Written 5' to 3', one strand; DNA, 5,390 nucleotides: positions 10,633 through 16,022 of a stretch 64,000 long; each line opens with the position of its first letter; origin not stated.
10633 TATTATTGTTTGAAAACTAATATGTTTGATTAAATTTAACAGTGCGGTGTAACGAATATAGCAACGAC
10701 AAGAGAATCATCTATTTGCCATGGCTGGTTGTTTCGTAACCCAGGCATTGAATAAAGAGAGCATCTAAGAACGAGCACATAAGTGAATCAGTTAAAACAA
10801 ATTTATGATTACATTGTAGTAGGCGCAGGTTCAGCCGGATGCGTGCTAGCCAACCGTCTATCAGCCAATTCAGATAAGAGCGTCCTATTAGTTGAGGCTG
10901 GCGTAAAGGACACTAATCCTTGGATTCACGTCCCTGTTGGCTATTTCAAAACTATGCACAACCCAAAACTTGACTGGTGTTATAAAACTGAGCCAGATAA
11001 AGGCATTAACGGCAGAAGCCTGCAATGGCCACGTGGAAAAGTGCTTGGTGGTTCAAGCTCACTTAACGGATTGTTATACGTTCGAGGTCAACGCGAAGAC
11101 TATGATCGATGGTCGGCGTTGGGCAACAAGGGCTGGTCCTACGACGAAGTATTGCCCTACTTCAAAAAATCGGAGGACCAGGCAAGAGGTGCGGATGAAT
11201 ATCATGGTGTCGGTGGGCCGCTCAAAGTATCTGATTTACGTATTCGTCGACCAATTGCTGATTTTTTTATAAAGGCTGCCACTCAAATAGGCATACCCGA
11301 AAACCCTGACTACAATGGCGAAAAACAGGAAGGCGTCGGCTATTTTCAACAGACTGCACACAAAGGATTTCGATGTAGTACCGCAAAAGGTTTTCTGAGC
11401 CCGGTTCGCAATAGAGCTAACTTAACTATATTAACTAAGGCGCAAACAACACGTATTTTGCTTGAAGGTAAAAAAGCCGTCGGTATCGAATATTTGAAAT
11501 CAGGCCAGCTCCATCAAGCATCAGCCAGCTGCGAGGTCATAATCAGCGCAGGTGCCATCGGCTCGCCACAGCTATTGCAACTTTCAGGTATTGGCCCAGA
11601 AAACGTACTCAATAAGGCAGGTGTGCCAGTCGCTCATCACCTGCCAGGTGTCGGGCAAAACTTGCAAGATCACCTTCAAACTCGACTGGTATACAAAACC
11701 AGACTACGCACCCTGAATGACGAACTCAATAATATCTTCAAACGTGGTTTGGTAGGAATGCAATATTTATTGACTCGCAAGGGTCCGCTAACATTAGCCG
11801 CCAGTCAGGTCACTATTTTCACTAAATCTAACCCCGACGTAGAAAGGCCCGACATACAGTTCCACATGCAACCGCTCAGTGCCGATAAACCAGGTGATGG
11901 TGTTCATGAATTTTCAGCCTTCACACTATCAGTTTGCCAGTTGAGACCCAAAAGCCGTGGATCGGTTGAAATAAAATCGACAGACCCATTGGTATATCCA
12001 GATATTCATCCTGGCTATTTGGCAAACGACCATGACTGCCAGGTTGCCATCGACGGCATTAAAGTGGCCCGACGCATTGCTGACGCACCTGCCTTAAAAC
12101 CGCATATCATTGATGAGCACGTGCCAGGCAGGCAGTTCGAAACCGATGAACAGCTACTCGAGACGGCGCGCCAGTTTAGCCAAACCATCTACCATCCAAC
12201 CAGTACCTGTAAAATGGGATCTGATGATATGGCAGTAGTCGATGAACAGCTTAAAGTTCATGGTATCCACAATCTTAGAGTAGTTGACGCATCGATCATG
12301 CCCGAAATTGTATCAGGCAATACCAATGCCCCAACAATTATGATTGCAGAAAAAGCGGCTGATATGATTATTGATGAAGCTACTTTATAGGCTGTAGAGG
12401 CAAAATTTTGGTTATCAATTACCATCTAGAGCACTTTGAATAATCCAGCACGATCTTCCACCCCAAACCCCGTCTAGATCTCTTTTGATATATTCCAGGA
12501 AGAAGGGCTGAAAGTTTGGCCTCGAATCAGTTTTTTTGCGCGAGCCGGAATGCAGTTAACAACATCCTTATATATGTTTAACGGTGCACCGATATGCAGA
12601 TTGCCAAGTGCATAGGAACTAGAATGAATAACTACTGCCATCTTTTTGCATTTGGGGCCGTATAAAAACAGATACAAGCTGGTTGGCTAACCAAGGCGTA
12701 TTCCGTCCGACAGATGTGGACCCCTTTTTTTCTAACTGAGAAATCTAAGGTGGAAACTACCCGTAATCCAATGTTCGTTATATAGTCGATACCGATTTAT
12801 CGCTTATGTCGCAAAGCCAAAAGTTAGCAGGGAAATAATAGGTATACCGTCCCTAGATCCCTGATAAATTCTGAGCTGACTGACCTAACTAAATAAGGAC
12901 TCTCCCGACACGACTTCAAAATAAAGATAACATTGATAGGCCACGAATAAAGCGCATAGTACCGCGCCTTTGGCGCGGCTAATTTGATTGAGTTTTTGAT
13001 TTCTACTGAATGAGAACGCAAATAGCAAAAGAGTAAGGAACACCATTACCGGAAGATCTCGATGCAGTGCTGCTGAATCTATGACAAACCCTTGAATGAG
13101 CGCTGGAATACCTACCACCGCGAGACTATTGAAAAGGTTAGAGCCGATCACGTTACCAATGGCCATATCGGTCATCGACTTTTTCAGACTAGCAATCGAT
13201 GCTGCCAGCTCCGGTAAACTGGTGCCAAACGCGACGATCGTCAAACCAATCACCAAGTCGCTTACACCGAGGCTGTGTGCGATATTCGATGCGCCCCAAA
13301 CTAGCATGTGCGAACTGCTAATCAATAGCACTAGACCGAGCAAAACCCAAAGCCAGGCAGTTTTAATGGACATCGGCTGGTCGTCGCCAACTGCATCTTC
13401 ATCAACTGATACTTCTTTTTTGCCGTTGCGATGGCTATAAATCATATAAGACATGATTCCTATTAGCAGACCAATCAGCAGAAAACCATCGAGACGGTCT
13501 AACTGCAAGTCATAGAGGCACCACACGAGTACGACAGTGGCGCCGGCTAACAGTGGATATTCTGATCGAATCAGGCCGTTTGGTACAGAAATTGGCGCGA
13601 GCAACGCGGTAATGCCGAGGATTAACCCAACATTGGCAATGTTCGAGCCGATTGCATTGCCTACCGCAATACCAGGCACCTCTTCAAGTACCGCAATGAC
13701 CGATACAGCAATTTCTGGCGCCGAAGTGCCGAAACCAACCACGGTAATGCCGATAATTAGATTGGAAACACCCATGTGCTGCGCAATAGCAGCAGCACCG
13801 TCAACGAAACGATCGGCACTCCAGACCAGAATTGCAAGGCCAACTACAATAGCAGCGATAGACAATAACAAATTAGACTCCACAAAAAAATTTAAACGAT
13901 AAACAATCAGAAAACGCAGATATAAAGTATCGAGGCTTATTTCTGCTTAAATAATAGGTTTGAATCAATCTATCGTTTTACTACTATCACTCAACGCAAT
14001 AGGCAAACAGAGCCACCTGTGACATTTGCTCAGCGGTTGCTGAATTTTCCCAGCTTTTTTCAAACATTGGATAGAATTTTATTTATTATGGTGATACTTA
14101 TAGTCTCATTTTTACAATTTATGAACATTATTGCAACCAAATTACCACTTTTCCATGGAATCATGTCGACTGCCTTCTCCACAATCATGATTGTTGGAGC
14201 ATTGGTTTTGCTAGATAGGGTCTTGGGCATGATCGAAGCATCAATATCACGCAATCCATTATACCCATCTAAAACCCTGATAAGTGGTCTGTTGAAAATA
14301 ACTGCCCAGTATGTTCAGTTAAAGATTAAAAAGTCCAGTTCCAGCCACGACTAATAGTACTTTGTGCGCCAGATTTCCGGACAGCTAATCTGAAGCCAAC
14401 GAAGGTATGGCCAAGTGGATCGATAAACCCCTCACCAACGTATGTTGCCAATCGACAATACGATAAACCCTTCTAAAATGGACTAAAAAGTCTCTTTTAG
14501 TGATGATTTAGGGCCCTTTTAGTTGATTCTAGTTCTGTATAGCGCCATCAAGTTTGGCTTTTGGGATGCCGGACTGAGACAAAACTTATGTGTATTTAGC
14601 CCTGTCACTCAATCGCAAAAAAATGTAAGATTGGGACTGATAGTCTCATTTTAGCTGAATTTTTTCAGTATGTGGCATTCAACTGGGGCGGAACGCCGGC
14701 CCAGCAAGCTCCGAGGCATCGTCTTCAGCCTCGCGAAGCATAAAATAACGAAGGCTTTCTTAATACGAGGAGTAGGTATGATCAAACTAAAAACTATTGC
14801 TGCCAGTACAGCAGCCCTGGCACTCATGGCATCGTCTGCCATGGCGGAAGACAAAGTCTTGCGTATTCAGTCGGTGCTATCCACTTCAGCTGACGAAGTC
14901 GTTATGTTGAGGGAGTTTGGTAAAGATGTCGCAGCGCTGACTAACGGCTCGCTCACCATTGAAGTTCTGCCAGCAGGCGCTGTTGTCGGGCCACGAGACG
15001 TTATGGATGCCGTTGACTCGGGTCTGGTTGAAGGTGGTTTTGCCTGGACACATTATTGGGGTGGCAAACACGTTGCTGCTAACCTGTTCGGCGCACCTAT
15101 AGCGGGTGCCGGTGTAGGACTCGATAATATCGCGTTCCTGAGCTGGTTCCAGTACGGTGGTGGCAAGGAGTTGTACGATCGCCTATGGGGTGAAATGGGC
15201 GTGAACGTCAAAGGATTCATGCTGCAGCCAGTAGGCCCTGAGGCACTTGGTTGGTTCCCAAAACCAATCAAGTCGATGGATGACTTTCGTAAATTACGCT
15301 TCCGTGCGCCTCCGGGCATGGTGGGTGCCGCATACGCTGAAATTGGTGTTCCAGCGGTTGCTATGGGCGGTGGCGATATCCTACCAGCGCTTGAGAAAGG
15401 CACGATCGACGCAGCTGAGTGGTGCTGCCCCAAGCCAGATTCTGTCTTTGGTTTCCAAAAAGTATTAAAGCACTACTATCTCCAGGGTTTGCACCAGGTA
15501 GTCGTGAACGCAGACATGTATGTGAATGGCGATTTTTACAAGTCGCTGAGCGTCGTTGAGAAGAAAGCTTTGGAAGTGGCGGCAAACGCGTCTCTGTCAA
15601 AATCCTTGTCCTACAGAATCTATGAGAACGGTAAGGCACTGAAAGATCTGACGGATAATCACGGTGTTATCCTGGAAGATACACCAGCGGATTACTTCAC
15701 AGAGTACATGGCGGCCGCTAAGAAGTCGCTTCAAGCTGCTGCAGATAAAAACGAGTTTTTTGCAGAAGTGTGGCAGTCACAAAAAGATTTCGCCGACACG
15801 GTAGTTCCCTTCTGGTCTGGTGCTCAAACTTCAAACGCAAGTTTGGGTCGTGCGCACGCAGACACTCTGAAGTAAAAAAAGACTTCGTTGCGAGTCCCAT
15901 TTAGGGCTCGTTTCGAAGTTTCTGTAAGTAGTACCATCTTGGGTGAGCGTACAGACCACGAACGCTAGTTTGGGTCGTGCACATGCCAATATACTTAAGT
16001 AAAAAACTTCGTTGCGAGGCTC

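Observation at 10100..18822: Two paralogous GMC-oxidoreductase + TRAP-transporter modules that have decayed reciprocally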

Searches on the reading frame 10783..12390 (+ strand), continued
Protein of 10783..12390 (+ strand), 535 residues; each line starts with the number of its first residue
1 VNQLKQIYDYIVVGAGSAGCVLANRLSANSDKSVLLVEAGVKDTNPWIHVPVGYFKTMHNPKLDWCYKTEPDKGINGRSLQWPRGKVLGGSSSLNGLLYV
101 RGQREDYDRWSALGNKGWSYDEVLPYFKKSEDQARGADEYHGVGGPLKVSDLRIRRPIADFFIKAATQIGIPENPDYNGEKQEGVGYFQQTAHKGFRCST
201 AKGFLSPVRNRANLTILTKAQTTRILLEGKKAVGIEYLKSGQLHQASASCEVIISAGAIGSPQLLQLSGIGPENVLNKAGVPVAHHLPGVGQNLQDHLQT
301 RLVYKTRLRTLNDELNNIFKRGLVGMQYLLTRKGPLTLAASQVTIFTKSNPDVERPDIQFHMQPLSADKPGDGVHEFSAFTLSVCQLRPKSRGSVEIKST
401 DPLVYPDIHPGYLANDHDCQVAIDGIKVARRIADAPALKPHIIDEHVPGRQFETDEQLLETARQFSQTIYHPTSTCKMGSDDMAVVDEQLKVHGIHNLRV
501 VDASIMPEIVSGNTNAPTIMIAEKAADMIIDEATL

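Call 37: list_cluster_members(proteins=[window:10783-12387:+, window:16116-18587:+, window:18661-18819:+, window:18878-20068:-])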
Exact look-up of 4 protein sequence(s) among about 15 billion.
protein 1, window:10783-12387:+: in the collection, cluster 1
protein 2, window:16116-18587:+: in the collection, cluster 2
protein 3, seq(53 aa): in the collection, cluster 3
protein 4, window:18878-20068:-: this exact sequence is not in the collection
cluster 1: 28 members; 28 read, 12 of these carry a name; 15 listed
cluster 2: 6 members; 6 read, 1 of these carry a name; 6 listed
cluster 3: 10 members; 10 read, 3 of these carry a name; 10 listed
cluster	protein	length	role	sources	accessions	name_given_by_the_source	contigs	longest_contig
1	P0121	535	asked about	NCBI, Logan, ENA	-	-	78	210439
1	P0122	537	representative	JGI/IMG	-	choline dehydrogenase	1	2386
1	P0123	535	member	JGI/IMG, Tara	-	choline dehydrogenase | strand:+ start:322 stop:1929 length:1608 start_codon:yes stop_codon:yes gene_type:complete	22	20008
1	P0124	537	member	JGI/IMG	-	choline dehydrogenase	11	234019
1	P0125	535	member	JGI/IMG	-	choline dehydrogenase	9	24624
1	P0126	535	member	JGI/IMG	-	choline dehydrogenase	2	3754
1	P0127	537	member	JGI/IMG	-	choline dehydrogenase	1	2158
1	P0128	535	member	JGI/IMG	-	choline dehydrogenase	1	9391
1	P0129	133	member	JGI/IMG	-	choline dehydrogenase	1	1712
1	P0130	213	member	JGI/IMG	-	choline dehydrogenase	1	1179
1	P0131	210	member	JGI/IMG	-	choline dehydrogenase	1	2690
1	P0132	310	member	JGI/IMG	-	choline dehydrogenase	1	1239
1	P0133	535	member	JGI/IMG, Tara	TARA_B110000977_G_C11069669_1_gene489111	choline dehydrogenase | strand:+ start:1410 stop:3017 length:1608 start_codon:yes stop_codon:yes ...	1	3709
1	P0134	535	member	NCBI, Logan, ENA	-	-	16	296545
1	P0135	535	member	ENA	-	-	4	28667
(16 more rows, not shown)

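Call 50: search_solved_structures(query=L061:8417-9643:-, max_evalue=0.00001)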
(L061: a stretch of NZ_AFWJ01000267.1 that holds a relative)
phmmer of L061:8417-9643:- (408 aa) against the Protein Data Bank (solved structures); distinct sequences matched with E-value up to 0.00001: 18.
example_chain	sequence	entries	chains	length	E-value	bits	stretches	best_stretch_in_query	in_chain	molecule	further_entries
24gc_A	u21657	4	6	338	2.8e-12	49.5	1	80-302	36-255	Dihydroxypropanesulfonate (DHPS) TRAP transporter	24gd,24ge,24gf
8t9t_A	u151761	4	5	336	8.8e-11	44.6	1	26-312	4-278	Isethionate-binding periplasmic protein DctP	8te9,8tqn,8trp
4pc9_A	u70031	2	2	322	1.9e-09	40.2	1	80-324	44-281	C4-dicarboxylate transport system, substrate-binding protein, putative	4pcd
4x8r_A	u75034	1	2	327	4.4e-09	39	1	79-294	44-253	TRAP dicarboxylate transporter, DctP subunit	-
24gg_A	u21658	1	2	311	5.2e-09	38.8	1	83-251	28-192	DctP family TRAP transporter solute receptor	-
24gh_A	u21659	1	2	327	5.8e-09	38.6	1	83-251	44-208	DctP family TRAP transporter solute receptor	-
4pfr_A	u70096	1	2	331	2e-08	36.9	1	83-306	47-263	TRAP dicarboxylate transporter, DctP subunit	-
4nq8_A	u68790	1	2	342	3.3e-08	36.1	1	78-291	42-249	Putative periplasmic substrate-binding transport protein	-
4o94_A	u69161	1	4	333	2.5e-07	33.2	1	82-298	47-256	TRAP dicarboxylate transporter DctP subunit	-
4ovq_A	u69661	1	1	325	5.7e-07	32.1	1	83-311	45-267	TRAP dicarboxylate ABC transporter, substrate-binding protein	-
4p1l_A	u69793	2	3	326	5.7e-07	32.1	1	82-264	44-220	TRAP dicarboxylate transporter, DctP subunit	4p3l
4pf6_A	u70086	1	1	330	5.9e-07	32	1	108-304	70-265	C4-dicarboxylate-binding protein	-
4pdh_A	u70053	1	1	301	6.5e-07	31.9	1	82-302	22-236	TRAP dicarboxylate transporter, DctP subunit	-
4pf8_A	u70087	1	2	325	9.1e-07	31.4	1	79-297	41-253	TRAP-T family transporter, DctP (Periplasmic binding) subunit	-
4mmp_A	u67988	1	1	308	1.5e-06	30.7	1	61-257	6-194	Sialic Acid Binding Protein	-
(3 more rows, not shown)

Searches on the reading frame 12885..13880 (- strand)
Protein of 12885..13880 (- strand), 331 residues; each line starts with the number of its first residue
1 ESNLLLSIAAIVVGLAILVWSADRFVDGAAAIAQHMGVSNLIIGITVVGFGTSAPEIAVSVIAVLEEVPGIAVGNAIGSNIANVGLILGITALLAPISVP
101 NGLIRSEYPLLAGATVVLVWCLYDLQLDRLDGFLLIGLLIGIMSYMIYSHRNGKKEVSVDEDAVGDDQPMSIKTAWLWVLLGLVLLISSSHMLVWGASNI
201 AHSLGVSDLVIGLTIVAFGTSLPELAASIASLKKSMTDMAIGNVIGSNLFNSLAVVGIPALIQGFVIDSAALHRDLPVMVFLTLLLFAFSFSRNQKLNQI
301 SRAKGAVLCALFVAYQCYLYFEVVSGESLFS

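Call 10: search_protein_families(library=pfam, max_evalue=1, proteins=[window:12885-13880:-])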
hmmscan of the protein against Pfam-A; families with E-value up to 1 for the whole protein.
window:12885-13880:- (331 aa): 2 families
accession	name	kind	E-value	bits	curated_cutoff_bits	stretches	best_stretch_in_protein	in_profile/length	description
PF01699.29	Na_Ca_ex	-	3e-66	222.5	24.9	2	175-320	2-150/151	Sodium/calcium exchanger protein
PF11654.13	NCE101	-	0.05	13.8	24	1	135-155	10-30/45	Non-classical export protein 1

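Call 82: search_protein_families(library=ncbifam, max_evalue=1e-10, proteins=[window:12885-13880:-])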
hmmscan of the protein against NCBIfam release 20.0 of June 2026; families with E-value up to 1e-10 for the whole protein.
window:12885-13880:- (331 aa): 4 families
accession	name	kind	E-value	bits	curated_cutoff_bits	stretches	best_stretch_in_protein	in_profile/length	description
NF008005.0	PRK10734.1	equivalog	4.6e-77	259.4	432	1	4-321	1-318/325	calcium/sodium antiporter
TIGR00367.1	TIGR00367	hypoth_equivalog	2.9e-74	250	179.65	1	5-315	2-312/312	calcium/sodium antiporter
TIGR00927.1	2A1904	subfamily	2.2e-17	62.1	710.1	1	177-289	1048-1167/1209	K+-dependent Na+/Ca+ exchanger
TIGR00846.1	caca2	superfamily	9.4e-15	54.3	317.45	0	156-316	210-368/372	calcium/proton exchanger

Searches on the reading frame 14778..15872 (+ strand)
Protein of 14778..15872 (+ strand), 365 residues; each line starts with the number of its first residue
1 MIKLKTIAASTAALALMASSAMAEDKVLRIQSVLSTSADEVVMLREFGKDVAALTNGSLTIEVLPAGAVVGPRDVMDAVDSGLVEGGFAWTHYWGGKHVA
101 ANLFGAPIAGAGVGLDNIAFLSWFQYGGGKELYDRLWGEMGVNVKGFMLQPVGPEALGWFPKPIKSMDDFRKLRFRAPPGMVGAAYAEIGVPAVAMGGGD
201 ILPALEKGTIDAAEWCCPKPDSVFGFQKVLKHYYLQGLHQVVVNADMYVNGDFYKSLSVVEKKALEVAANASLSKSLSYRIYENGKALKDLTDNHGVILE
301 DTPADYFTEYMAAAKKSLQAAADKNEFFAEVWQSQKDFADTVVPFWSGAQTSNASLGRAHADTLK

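Call 10: search_protein_families(library=pfam, max_evalue=1, proteins=[window:14778-15872:+])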
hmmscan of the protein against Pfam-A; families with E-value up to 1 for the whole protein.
window:14778-15872:+ (365 aa): 2 families
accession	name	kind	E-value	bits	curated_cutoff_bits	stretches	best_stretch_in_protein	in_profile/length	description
PF03480.18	DctP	-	5.2e-29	101.9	23.4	1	44-320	15-281/286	Bacterial extracellular solute-binding protein, family 7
PF06394.18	Pepsin-I3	-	0.095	13.4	21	0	228-265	12-47/74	Pepsin inhibitor-3-like repeated domain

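Call 22: search_protein_families(library=ncbifam, max_evalue=0.00001, proteins=[window:14778-15872:+])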
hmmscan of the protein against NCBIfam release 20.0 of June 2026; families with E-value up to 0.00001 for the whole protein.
window:14778-15872:+ (365 aa): 2 families
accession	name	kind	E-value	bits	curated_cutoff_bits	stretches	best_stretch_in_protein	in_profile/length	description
NF037995.1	TRAP_S1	subfamily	3.3e-10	39.8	50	1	162-292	125-254/271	TRAP transporter substrate-binding protein DctP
TIGR00787.1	dctP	subfamily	1.1e-07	31.5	175.05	0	162-274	126-236/257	DctP family TRAP transporter solute-binding subunit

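Call 24: search_solved_structures(query=window:14778-15872:+, max_evalue=0.00001, show_alignments=1)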
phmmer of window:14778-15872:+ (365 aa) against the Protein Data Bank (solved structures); distinct sequences matched with E-value up to 0.00001: 24.
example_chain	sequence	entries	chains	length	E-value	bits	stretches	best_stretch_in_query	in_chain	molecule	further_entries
4pet_A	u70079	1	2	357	4.5e-32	114.9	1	46-342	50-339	Extracellular solute-binding protein, family 7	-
2hzk_A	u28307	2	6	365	5.9e-31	111.2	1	9-340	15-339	TRAP-T family sorbitol/mannitol transporter, periplasmic binding protein, SmoM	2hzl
4yzz_A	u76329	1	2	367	2.8e-30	109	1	9-343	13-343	TRAP TRANSPORTER SOLUTE BINDING PROTEIN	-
4yic_A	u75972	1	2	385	3.4e-30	108.7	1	9-344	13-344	TRAP TRANSPORTER SOLUTE BINDING PROTEIN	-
2zzv_A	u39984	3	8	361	3.5e-30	108.7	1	8-257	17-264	ABC transporter, solute-binding protein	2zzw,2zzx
7ug8_A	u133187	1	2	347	3.1e-29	105.6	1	51-331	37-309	Ketoacid-binding protein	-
5cm6_A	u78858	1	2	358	9.8e-29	103.9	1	47-343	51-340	TRAP dicarboxylate transporter-DctP subunit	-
4pe3_A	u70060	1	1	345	3.1e-25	92.4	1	18-243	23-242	TRAP dicarboxylate transporter-DctP subunit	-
7e9y_A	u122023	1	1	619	1.5e-22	83.5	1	28-212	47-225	Lactate-binding periplasmic protein TTHA0766,Lactate-binding periplasmic protein TTHA0766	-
8zmz_A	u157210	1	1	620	2.3e-22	82.9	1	26-214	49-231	Lactate-binding periplasmic protein TTHA0766,Red fluorescent protein drFP583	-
4p56_A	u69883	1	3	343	7.9e-09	38.4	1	40-249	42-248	Putative extracellular solute-binding protein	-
4nhb_A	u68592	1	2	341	2.5e-08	36.8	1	12-301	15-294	TRAP dicarboxylate transporter-DctP subunit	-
4pdh_A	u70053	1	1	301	1.1e-06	31.4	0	162-311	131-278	TRAP dicarboxylate transporter, DctP subunit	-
4n8y_A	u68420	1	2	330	2.6e-06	30.2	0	151-233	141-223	Putative TRAP-type C4-dicarboxylate transport system, binding periplasmic protein (DctP su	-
2xxk_A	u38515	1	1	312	3.1e-06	29.9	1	34-272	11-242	SIALIC ACID-BINDING PERIPLASMIC PROTEIN SIAP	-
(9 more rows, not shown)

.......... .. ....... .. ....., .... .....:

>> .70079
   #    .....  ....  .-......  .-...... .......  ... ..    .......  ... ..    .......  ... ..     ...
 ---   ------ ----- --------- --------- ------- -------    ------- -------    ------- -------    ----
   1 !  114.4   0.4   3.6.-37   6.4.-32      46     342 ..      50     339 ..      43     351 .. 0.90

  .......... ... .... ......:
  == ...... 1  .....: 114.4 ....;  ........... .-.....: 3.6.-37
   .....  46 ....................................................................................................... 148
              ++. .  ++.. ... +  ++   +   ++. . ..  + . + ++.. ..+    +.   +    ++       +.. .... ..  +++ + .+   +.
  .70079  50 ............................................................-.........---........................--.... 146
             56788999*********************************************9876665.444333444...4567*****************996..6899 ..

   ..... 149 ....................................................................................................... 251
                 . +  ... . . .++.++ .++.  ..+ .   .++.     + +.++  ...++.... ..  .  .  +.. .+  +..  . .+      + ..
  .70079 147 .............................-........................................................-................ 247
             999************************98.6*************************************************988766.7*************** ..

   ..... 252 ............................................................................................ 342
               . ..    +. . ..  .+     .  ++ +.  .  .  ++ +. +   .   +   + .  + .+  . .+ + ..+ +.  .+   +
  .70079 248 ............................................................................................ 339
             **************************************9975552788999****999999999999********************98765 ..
